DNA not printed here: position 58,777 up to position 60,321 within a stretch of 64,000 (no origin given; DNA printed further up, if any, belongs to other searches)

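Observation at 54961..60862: Two diverged copies of a 25-nt element (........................) bracket a 5.9-kb atypical segment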

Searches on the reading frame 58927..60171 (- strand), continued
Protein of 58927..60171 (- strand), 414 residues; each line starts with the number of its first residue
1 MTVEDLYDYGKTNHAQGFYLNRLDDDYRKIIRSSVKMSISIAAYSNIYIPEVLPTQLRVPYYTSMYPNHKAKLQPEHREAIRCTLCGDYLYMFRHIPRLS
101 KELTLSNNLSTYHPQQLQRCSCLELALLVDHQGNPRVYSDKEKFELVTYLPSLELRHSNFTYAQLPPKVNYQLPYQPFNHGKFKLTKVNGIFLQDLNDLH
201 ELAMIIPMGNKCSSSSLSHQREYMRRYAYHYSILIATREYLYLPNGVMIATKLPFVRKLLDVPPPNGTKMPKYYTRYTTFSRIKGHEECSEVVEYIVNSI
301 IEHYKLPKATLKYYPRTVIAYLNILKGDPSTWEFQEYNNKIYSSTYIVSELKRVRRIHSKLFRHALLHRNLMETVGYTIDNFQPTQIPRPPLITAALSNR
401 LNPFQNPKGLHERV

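Call 96: predict_structure(alignment_id=A8)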
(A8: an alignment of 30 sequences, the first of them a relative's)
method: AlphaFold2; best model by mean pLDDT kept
length: 414 residues; sequences in the alignment: 30
mean_pLDDT: 81.6   pTM: 0.69
mean pLDDT of the five models: 81.6, 80.9, 80.8, 80.3, 79.0
residues with pLDDT >= 90: 170; 70-90: 153; 50-70: 62; < 50: 29
segments of 3 or more residues with pLDDT < 50: 9-18, 169-176, 178-181, 409-414
pLDDT, mean of each block of 10 residues (from residue 1): 51 48 81 77 88 71 60 88 96 90 82 92 93 89 89 90 67 46 78 87 85 75 95 96 97 94 71 58 71 94 97 94 93 87 91 90 83 84 88 94 64 41
secondary structure, 60 per line:
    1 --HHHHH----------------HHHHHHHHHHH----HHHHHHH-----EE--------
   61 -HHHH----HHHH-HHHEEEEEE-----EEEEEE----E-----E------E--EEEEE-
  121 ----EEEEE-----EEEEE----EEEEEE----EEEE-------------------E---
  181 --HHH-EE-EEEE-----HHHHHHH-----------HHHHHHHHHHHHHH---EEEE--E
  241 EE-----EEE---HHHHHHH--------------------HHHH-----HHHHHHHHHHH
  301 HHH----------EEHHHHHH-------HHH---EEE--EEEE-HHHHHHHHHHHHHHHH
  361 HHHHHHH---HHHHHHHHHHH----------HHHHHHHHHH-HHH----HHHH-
elements in order: H3-7 H24-34 H39-45 H62-65 H70-73 E78-83 E89-94 E115-119 E125-129 E135-139 E144-149 E154-157 E190-193 H199-205 H217-230 E234-237 E240-242 E248-250 H254-260 H281-284 H290-303 H316-321 E335-337 E340-343 H345-367 H371-381 H392-401 H410-413

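Call 104: fold_search(model_id=the predicted structure, library=viral)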
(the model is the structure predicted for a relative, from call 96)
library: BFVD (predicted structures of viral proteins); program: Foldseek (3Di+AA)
matches with E <= 10: 296; with E <= 0.001: 0
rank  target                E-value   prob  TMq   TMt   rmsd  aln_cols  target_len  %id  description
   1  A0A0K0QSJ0            5.0e-01  0.01  0.08  0.08  28.3       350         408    7  Long tail fiber protein Gp37 [Citrobacter phage IME-CF2]
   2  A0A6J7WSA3            5.3e-01  0.09  0.08  0.14  15.1       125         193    4  Uncharacterized protein [uncultured Caudovirales phage]
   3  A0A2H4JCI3            7.4e-01  0.18  0.07  0.21  10.8        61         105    5  YNCE-like beta-propeller domain-containing protein [uncultured Caudovirales phage]
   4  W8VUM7                7.8e-01  0.07  0.07  0.19  15.1       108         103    9  (no name in the UniProt tables at hand)
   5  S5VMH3                8.2e-01  0.03  0.06  0.05  34.4       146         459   10  Putative phage tail fiber protein [Pseudomonas phage PaBG]
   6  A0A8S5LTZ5            9.2e-01  0.30  0.07  0.28   8.5        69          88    7  Uncharacterized protein [Siphoviridae sp. ctKm44]
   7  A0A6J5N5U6            9.2e-01  0.08  0.09  0.16  16.1       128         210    8  Uncharacterized protein [uncultured Caudovirales phage]
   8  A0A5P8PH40            1.0e+00  0.07  0.08  0.16  13.1       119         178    8  Uncharacterized protein [Serratia phage Muldoon]
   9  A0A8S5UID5            1.0e+00  0.03  0.08  0.06  20.7       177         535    8  Collagen alpha 1(VIII) chain protein [Myoviridae sp. ctu2j3]
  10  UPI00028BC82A         1.1e+00  0.06  0.06  0.06  16.0       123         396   12  (no name look-up for this kind of identifier)
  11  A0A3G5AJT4            1.1e+00  0.04  0.07  0.11  18.6       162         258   10  Uncharacterized protein [Solumvirus sp.]
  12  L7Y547                1.2e+00  0.03  0.06  0.09  19.5       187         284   10  Putative BTB/POZ domain-containing protein [Megavirus lba]
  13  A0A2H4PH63            1.3e+00  0.69  0.11  0.35   4.3        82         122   15  Uncharacterized protein [Klebsiella phage Sugarland]
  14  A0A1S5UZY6            1.3e+00  0.01  0.06  0.05  19.2       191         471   10  (no name in the UniProt tables at hand)
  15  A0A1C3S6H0            1.4e+00  0.11  0.08  0.20  10.3        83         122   11  Uncharacterized protein [Escherichia phage vB_Eco_slurp01]
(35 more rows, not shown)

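Call 111: search_protein_families(library=pfam, proteins=[L004:4061-4816:-, L005:4132-4899:-, L010:227-883:-, L013:258-938:-, L008:566-1477:-, L008:5485-7272:-, L004:8597-9250:-, L013:4321-4848:-], max_evalue=0.01)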
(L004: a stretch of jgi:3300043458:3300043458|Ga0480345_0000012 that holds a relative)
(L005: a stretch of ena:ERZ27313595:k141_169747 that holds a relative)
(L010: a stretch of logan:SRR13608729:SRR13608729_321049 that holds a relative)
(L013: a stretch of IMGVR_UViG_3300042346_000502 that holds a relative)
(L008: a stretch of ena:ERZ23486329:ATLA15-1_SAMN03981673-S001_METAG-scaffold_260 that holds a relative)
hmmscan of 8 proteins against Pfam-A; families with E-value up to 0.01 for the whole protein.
L004:4061-4816:- (251 aa): 0 families

L005:4132-4899:- (255 aa): 0 families

L010:227-883:- (218 aa): 0 families

L013:258-938:- (226 aa): 0 families

L008:566-1477:- (303 aa): 0 families

L008:5485-7272:- (595 aa): 0 families

L004:8597-9250:- (217 aa): 1 family
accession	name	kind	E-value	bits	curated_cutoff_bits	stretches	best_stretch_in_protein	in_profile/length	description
PF22083.2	I-HmuI_NUMOD-like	-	2.7e-06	27.3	27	1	157-191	10-44/46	DNA endonuclease I-HmuI-like, NUMOD-like domain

L013:4321-4848:- (175 aa): 1 family
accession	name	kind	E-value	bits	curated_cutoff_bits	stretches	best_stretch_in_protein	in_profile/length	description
PF00253.27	Ribosomal_S14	-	0.0021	18.2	27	1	79-104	13-38/54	Ribosomal protein S14p/S29e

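Call 115: search_solved_structures(query=A8, max_evalue=1)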
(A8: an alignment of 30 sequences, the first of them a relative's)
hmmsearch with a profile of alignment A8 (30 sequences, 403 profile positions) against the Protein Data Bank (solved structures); distinct sequences matched with E-value up to 1: 3.
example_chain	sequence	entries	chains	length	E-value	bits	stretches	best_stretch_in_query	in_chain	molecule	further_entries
5cs2_A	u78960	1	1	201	0.051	16.4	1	31-87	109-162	Histidine triad protein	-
7zcc_A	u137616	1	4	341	0.12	15.1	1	231-319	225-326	Uncharacterized protein YxbC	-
1vrb_A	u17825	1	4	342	0.12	15.1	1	231-319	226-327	Putative asparaginyl hydroxylase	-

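Call 117: fold_search(model_id=the predicted structure, library=pdb)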
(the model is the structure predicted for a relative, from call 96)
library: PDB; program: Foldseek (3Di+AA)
matches with E <= 10: 235; with E <= 0.001: 0
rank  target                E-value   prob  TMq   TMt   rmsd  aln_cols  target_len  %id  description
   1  7px9_E                4.3e-01  0.06  0.07  0.06  18.2       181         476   13  Substrate-engaged mycobacterial Proteasome-associated ATPase - focused 3D refinement (state A) (released 2022-01-19)
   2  1eaz                  6.0e-01  0.11  0.07  0.19   9.6        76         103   12  Crystal structure of the phosphoinositol (3,4)-bisphosphate binding PH domain of TAPP1 from human. (released 2002-07-11)
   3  7pxc_E                6.3e-01  0.04  0.07  0.06  18.9       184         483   15  Substrate-engaged mycobacterial Proteasome-associated ATPase in complex with open-gate 20S CP - composite map (state A (released 2022-01-19)
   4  9j3g                  1.0e+00  0.09  0.12  0.13  12.4       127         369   12  Fe2+/pterin-dependent, apo SmPolE (released 2025-10-08)
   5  9l0d_C                1.0e+00  0.08  0.08  0.06  16.2       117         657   11  Cryo-EM structure of the human MON1A/CCZ1/C18orf8 complex (released 2025-03-19)
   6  9jg9_G                1.1e+00  0.03  0.07  0.05  20.5       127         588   12  Structure of the BtpeA effector and BtaeB effector bound to the VgrG spike from the Type VI secretion system (released 2025-09-10)
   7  4a6h_A                1.3e+00  0.07  0.07  0.17   9.9        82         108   12  Crystal structure of Slm1-PH domain in complex with Inositol-4- phosphate (released 2012-06-13)
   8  5he3_A                1.4e+00  0.08  0.07  0.06   9.4        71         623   11  Bovine GRK2 in complex with Gbetagamma subunits and CCG224411 (released 2016-05-11)
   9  4l0j                  1.4e+00  0.02  0.07  0.11  20.7       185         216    9  Structure of a translocation signal domain mediating conjugative transfer by type IV secretion systems (released 2013-06-19)
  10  3scy                  1.6e+00  0.04  0.06  0.07  12.8        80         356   11  Crystal structure of a putative 6-phosphogluconolactonase (BF1038) from Bacteroides fragilis NCTC 9343 at 1.50 A resolut (released 2011-07-20)
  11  4a6f_A                1.8e+00  0.06  0.07  0.17  10.1        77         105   12  Crystal structure of Slm1-PH domain in complex with Phosphoserine (released 2012-06-13)
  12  7pxd_B                1.8e+00  0.05  0.07  0.06  11.5        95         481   14  Substrate-engaged mycobacterial Proteasome-associated ATPase in complex with open-gate 20S CP - composite map (state B (released 2022-01-19)
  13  3vpb_E                1.9e+00  0.10  0.07  0.32   7.7        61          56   16  ArgX from Sulfolobus tokodaii complexed with LysW/Glu/ADP/Mg/Zn/Sulfate (released 2013-02-27)
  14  3fgb_A                1.9e+00  0.04  0.07  0.08  13.0        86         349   12  Crystal structure of the Q89ZH8_BACTN protein from Bacteroides thetaiotaomicron. Northeast Structural Genomics Consort (released 2008-12-23)
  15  6hq9_A                2.1e+00  0.08  0.06  0.27  11.1        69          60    9  Crystal structure of the Tudor domain of human ERCC6-L2 (released 2018-10-17)
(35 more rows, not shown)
